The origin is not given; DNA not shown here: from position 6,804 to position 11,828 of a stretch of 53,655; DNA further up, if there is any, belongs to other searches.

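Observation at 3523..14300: Eight-gene sigma54-type operon built around a 1,574-aa membrane-anchored coiled-coil giant: candidate undescribed envelope-associated system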

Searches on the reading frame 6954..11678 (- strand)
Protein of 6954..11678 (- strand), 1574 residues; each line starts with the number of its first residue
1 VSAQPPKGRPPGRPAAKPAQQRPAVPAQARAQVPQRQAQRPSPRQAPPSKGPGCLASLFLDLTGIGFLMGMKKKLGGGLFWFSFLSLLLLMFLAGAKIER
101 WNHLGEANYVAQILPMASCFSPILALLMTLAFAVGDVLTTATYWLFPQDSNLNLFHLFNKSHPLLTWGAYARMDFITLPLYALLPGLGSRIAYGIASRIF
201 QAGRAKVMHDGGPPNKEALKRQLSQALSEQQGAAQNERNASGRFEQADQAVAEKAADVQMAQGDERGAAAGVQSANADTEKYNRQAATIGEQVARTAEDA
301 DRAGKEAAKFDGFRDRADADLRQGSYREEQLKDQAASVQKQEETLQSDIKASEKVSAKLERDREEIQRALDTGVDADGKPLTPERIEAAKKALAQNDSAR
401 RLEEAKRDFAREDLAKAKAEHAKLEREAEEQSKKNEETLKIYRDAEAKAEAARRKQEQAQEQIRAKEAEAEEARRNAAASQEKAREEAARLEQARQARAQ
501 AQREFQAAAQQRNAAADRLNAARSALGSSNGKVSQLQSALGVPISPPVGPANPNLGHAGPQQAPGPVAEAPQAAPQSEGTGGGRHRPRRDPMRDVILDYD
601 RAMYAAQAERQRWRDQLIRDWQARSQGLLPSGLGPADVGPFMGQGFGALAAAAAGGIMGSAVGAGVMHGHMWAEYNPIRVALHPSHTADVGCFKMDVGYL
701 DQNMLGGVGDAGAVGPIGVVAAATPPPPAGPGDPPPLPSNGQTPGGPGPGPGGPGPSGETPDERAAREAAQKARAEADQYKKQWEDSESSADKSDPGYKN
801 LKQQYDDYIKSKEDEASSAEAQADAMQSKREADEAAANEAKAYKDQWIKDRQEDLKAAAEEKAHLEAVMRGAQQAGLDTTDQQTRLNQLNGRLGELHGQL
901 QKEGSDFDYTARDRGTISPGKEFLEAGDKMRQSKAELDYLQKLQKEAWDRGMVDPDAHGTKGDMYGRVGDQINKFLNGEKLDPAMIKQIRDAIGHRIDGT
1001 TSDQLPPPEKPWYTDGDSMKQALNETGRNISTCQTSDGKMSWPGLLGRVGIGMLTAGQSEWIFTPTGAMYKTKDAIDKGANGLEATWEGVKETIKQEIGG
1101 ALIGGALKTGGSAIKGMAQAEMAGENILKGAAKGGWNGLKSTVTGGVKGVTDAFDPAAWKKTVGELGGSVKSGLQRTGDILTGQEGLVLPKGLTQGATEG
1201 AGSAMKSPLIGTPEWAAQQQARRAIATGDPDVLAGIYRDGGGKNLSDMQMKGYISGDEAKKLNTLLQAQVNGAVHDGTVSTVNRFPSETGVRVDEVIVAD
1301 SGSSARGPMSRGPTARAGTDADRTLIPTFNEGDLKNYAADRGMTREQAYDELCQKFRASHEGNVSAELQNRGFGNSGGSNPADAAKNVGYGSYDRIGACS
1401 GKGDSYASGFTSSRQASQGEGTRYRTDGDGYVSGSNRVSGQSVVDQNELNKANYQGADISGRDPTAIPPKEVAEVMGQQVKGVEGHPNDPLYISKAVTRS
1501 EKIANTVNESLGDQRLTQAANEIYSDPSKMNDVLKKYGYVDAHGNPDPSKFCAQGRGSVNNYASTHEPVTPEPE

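Call 4: search_protein_families(library=pfam, proteins=[window:6954-11678:-], max_evalue=0.1)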
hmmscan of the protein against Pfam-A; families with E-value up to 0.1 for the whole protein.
window:6954-11678:- (1574 aa): 0 families

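Call 5: search_protein_families(library=ncbifam, proteins=[window:6954-11678:-], max_evalue=0.1)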
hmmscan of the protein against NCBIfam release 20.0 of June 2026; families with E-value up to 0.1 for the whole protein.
window:6954-11678:- (1574 aa): 1 family
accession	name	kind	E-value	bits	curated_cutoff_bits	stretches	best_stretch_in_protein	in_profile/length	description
TIGR02168.1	SMC_prok_B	equivalog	0.026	12.2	567.35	1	230-538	674-981/1181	chromosome segregation protein SMC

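Call 8: search_protein_families(library=padloc, proteins=[window:6954-11678:-], max_evalue=0.01)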
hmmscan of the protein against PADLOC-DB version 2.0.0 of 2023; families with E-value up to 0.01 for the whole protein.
window:6954-11678:- (1574 aa): 0 families

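Call 9: find_homologous_proteins(query=window:6954-11678:-)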
Query window:6954-11678:- (1574 aa): 12 proteins with E <= 0.001 among 8000 candidates.
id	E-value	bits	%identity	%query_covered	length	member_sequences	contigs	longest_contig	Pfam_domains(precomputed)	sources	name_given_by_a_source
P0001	0.0e+0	3516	100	100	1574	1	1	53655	-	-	-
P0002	0.0e+0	2181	65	99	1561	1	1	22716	-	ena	-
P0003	0.0e+0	2033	61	100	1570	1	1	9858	-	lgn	-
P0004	0.0e+0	2019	60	100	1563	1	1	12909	-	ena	-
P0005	0.0e+0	1989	62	100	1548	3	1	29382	-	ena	-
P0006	0.0e+0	1811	56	97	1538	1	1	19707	-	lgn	-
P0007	0.0e+0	1583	52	99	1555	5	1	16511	-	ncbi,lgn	-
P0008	0.0e+0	1459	49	97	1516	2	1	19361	-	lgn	-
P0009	0.0e+0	1405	49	95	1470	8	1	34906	-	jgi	-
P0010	0.0e+0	1403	46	99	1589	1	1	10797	-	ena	-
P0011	1.3e-278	946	38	99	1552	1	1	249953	-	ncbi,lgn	-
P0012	1.2e-183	631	43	54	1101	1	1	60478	-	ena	-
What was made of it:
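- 6954..11678 (-): g4: 1,574-aa giant membrane protein. Eleven full- or near-full-length homologues at 38-65% identity among 5.8 billion proteins (call 9).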

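Call 10: find_encoding_contigs(protein=P0011, flank=10000, max_places=2)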
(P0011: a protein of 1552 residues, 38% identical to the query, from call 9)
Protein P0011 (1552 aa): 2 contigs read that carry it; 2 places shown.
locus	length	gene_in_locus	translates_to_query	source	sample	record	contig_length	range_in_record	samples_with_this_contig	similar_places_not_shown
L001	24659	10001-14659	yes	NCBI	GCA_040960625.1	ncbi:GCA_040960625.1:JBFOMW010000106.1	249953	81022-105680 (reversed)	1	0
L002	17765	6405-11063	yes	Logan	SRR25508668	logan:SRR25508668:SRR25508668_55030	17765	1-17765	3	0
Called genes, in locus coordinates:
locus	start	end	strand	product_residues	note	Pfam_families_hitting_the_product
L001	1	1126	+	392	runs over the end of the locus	PF01594:AI-2E_transport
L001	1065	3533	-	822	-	PF01663:Phosphodiest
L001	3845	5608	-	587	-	-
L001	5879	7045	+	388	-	PF13784:Fic_N, PF02661:Fic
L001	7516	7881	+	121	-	-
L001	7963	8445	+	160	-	-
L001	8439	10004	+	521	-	PF07676:PD40 (faint)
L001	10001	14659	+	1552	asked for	-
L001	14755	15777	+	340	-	-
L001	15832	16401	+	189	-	-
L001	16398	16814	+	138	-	-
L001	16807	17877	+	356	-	-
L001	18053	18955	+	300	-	PF03544:TonB_C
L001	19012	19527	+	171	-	-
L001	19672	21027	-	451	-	PF25917:BSH_RND, PF25973:BSH_CzcB (weak), PF25954:Beta-barrel_RND_2, PF25990:Beta-barrel_YknX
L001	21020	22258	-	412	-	PF12704:MacB_PCD, PF02687:FtsX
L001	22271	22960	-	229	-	PF02463:SMC_N (faint), PF00005:ABC_tran, PF13304:AAA_21 (faint)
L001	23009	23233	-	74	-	-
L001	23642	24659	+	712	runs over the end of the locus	-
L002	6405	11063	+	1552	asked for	-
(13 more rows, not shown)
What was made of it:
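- A TonB_C protein follows the cassette in L001 (call 10).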

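Call 11: find_encoding_contigs(protein=P0009, flank=10000, max_places=2)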
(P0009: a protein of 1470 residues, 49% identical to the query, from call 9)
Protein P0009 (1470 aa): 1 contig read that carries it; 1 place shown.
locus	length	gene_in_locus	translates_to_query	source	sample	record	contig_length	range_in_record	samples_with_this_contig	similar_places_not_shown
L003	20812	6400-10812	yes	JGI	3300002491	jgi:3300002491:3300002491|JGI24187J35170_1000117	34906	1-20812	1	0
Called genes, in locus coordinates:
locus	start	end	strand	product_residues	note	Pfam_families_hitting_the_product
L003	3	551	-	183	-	?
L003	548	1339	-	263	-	PF00753:Lactamase_B, PF23023:Anti-Pycsar_Apyc1 (weak), PF12706:Lactamase_B_2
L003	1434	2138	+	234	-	-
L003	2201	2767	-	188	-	PF16036:Chalcone_3, PF16035:Chalcone_2 (faint)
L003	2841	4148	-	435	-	PF01966:HD, PF13286:HD_assoc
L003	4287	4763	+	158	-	PF07998:Peptidase_M54 (faint)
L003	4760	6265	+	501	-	-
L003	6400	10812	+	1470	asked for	-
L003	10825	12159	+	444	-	PF16697:Yop-YscD_cpl, PF00498:FHA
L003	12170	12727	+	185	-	-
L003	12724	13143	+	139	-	PF14011:ESX-1_EspG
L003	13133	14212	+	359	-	-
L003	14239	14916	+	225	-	-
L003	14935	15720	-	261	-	-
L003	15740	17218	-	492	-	PF14691:Fer4_20, PF00070:Pyr_redox (faint), PF01266:DAO (faint), PF07992:Pyr_redox_2, PF13450:NAD_binding_8, PF13738:Pyr_redox_3 (faint)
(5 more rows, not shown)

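Call 12: find_encoding_contigs(protein=P0012, flank=10000, max_places=2)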
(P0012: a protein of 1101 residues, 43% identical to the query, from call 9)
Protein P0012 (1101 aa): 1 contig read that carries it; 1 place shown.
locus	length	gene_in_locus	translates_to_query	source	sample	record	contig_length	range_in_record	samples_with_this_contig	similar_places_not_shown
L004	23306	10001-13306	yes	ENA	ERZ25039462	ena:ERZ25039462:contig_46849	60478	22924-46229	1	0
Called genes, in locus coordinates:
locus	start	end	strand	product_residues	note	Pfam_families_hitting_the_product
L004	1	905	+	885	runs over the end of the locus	PF04616:Glyco_hydro_43, PF00657:Lipase_GDSL, PF13472:Lipase_GDSL_2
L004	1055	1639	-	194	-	PF04525:LOR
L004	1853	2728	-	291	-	-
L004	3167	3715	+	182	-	PF13513:HEAT_EZ (faint), PF13646:HEAT_2, PF02985:HEAT (weak)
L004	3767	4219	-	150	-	PF00941:FAD_binding_5 (weak), PF03450:CO_deh_flav_C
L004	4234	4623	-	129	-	PF00941:FAD_binding_5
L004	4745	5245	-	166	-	PF00111:Fer2, PF13085:Fer2_3 (weak), PF01799:Fer2_2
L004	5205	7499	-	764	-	PF01315:Ald_Xan_dh_C, PF02738:MoCoBD_1, PF20256:MoCoBD_2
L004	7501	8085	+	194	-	PF07998:Peptidase_M54 (weak)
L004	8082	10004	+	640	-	-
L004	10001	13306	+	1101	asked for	-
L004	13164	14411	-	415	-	-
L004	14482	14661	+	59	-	-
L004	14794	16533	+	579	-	-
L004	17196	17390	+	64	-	-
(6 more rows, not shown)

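Call 13: find_encoding_contigs(protein=P0002, flank=10000, max_places=1)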
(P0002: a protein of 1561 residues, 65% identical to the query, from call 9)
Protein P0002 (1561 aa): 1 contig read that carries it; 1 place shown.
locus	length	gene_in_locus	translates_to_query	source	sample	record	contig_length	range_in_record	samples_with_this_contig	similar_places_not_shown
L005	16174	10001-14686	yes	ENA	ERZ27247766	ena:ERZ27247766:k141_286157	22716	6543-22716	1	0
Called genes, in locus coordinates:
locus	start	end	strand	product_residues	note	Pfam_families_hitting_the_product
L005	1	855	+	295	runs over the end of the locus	PF01180:DHO_dh, PF01207:Dus (faint), PF03060:NMO (weak)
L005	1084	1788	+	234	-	PF00215:OMPdecase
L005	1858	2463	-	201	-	PF03938:OmpH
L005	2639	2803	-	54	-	-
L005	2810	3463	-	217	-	PF03006:HlyIII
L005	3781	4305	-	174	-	PF06172:Cupin_5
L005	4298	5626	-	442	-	PF01595:CNNM, PF00571:CBS, PF03471:CorC_HlyC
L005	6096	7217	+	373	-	PF00149:Metallophos, PF12850:Metallophos_2 (faint)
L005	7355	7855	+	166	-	PF07963:N_methyl, PF08334:T2SSG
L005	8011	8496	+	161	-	PF07998:Peptidase_M54 (weak)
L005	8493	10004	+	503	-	PF07676:PD40 (faint)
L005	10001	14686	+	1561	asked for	-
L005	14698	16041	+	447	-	PF16697:Yop-YscD_cpl, PF00498:FHA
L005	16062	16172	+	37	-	?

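Call 14: find_encoding_contigs(protein=P0005, flank=10000, max_places=1)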
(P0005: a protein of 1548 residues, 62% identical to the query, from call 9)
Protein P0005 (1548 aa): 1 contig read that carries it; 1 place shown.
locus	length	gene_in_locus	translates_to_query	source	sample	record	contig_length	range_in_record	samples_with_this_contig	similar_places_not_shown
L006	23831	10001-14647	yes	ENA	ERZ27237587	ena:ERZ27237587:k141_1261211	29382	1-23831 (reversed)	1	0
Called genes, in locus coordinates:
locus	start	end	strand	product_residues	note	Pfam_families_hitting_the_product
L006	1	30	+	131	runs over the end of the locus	PF00392:GntR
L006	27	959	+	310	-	PF00005:ABC_tran, PF02463:SMC_N (faint), PF13304:AAA_21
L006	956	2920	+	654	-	-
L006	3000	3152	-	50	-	-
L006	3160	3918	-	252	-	PF03006:HlyIII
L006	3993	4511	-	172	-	PF06172:Cupin_5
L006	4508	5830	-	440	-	PF01595:CNNM, PF00571:CBS, PF03471:CorC_HlyC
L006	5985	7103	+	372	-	PF00149:Metallophos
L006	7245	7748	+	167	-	PF07963:N_methyl, PF08334:T2SSG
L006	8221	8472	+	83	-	-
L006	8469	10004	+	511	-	PF07676:PD40 (faint)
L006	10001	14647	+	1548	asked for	-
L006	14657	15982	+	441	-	PF16697:Yop-YscD_cpl, PF00498:FHA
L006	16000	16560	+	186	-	-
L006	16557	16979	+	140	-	PF14011:ESX-1_EspG (weak)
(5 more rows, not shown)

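Call 15: find_encoding_contigs(protein=P0007, flank=10000, max_places=1)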
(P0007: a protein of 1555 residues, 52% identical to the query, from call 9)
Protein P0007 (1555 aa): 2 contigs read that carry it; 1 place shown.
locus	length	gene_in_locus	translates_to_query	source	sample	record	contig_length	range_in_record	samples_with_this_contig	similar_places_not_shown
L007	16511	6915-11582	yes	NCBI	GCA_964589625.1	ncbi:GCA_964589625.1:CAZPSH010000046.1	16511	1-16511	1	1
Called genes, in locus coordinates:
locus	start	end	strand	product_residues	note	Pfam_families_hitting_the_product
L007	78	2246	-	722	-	-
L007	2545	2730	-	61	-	-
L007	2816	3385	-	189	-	PF16036:Chalcone_3, PF16035:Chalcone_2 (faint)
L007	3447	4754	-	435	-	PF01966:HD, PF13286:HD_assoc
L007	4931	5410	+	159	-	-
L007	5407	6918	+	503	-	PF07676:PD40 (faint)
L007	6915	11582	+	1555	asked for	-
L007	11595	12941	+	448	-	PF16697:Yop-YscD_cpl (weak), PF00498:FHA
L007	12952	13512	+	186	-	-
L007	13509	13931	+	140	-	PF14011:ESX-1_EspG (weak)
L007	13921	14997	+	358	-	-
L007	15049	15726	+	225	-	-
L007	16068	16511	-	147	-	?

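Call 16: find_encoding_contigs(protein=P0008, flank=10000, max_places=1)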
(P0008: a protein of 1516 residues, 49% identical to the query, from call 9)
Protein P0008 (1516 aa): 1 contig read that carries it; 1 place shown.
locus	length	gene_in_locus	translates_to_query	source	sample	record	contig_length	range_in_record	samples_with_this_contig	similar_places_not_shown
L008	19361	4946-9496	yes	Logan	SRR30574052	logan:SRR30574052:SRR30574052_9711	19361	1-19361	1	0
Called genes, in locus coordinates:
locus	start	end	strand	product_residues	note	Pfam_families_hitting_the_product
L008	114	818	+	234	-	-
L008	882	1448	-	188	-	PF16036:Chalcone_3, PF16035:Chalcone_2 (faint)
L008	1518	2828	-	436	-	PF01966:HD, PF13286:HD_assoc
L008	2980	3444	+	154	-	PF07998:Peptidase_M54 (weak)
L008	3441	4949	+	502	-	-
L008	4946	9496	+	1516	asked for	-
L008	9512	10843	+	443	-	PF16697:Yop-YscD_cpl, PF00498:FHA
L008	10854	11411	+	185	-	-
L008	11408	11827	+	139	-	PF14011:ESX-1_EspG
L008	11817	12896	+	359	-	-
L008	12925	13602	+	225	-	-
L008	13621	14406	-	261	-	-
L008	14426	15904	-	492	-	PF14691:Fer4_20, PF00070:Pyr_redox (faint), PF01266:DAO (faint), PF07992:Pyr_redox_2, PF13450:NAD_binding_8, PF13738:Pyr_redox_3 (faint)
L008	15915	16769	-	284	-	PF00175:NAD_binding_1 (faint), PF10418:DHODB_Fe-S_bind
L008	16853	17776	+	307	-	PF03193:RsgA_GTPase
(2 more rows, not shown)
